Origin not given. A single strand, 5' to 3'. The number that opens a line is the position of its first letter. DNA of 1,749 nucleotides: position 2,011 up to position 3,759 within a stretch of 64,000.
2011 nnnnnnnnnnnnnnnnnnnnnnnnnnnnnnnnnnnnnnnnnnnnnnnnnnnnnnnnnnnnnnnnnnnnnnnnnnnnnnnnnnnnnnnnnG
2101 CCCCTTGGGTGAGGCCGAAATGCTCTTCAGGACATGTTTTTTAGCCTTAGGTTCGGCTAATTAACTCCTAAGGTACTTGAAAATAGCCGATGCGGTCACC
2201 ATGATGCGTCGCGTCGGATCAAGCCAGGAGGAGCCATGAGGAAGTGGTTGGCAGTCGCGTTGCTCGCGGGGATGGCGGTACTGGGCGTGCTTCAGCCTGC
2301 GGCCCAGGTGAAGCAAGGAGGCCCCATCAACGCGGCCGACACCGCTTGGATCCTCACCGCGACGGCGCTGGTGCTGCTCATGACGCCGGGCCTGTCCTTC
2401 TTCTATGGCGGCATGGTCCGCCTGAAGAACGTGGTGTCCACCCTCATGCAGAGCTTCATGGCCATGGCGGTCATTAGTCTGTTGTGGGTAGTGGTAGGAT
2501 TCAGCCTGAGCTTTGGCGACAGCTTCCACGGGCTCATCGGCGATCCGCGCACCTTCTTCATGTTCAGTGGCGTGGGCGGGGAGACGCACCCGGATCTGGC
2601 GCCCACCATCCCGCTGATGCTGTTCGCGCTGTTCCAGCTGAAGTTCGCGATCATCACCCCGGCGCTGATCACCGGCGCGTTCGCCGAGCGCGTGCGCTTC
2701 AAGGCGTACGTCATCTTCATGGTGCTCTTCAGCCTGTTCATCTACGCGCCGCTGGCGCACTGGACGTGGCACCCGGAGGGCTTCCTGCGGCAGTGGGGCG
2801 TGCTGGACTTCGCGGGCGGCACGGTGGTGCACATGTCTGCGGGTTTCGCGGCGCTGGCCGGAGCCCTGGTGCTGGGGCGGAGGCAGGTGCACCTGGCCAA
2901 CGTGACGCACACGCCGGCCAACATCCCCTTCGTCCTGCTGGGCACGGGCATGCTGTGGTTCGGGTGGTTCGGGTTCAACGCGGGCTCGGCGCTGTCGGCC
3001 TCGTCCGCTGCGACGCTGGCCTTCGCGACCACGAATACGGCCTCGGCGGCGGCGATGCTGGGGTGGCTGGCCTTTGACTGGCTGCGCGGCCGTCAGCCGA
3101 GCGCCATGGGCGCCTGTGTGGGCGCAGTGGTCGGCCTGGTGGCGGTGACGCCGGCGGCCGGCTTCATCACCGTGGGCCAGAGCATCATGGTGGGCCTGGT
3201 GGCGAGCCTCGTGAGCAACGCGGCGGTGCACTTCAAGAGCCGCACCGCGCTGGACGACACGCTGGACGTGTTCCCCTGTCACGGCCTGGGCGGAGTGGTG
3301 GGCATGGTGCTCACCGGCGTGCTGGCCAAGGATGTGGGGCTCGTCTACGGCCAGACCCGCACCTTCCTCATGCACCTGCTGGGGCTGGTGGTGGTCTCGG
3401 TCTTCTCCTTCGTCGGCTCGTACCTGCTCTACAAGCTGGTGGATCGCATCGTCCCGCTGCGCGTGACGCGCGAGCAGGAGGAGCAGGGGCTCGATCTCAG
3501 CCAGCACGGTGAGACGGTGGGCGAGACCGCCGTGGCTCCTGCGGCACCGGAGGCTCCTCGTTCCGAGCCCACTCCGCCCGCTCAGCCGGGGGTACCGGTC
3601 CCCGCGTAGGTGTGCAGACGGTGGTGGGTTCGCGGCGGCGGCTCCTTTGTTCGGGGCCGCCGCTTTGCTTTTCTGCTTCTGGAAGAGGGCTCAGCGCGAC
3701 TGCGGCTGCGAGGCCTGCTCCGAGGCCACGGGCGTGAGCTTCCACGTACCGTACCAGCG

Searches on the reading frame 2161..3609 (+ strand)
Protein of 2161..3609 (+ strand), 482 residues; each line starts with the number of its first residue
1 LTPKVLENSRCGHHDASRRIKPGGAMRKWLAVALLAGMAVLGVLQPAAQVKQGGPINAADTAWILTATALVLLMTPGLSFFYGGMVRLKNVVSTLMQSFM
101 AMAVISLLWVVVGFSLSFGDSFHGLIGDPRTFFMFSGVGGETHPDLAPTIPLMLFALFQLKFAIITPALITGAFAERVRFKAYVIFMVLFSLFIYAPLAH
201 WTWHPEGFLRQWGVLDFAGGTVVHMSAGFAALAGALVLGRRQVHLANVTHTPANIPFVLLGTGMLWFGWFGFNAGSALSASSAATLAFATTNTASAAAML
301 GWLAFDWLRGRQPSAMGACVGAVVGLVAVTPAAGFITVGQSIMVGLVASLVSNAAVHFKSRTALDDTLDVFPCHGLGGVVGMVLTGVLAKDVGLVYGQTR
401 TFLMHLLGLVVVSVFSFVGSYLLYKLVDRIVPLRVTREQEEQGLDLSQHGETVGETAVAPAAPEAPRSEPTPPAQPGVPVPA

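Call 37: search_protein_families(library=pfam, proteins=[window:2161-3609:+], max_evalue=0.00001)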
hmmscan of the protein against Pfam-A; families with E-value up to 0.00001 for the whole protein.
window:2161-3609:+ (482 aa): 1 family
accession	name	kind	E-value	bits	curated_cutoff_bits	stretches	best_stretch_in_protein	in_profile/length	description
PF00909.26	Ammonium_transp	-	3.6e-116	388.6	23.2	1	62-452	1-397/399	Ammonium Transporter Family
